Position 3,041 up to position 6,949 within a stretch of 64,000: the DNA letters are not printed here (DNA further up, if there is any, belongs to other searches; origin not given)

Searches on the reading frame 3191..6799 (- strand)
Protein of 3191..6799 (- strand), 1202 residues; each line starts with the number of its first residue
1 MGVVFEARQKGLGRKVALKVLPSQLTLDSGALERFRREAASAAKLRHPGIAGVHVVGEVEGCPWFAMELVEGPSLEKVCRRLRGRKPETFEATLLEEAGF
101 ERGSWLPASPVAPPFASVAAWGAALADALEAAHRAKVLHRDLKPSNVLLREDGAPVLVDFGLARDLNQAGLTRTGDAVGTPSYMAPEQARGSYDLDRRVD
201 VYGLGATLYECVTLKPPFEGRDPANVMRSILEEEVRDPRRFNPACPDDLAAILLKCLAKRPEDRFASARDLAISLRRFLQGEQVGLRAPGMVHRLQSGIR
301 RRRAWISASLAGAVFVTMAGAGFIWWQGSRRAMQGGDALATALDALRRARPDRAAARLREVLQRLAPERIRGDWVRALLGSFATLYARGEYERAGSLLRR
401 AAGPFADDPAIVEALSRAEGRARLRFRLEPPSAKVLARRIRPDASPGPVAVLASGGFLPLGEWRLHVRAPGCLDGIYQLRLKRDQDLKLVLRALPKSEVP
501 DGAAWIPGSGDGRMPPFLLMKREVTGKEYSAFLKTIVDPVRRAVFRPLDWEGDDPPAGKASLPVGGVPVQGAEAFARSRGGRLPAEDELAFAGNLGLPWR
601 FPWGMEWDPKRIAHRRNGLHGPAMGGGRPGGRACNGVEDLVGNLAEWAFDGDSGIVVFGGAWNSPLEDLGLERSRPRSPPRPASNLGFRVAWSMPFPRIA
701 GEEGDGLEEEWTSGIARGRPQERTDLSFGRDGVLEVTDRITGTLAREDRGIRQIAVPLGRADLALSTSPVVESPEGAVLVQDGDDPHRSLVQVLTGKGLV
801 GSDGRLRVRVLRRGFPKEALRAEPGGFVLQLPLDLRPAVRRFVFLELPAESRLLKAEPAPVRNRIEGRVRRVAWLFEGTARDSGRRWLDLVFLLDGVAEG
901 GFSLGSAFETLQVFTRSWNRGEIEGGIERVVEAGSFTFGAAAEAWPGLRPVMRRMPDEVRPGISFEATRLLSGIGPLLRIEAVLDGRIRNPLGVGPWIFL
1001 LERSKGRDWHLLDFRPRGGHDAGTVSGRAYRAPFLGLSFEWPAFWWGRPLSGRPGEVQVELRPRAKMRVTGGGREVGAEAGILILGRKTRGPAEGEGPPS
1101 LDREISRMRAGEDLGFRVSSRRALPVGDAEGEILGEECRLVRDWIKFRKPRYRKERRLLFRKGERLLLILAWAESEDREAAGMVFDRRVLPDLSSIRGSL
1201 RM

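Call 14: search_protein_families(library=pfam, proteins=[window:3191-6799:-], max_evalue=0.01)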
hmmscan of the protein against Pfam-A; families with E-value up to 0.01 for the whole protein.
window:3191-6799:- (1202 aa): 6 families
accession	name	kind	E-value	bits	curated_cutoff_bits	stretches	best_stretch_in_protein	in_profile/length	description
PF00069.31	Pkinase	-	3.3e-36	125.5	31.7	1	2-266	13-253/263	Protein kinase domain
PF07714.23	PK_Tyr_Ser-Thr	-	9.6e-25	87.8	23.1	1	4-265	15-249/258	Protein tyrosine and serine/threonine kinase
PF03781.23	FGE-sulfatase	-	3.2e-14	53.6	23.3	1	513-691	33-254/255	Sulfatase-modifying factor enzyme 1-like domain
PF01636.29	APH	-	4.5e-05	23.8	23.2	1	35-164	37-198/239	Phosphotransferase enzyme family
PF03109.22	ABC1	-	0.0011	18.6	22.9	1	129-168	180-219/244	ABC1 atypical kinase-like domain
PF17667.7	Pkinase_fungal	-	0.0059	15.8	24.1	1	124-190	291-366/387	Fungal protein kinase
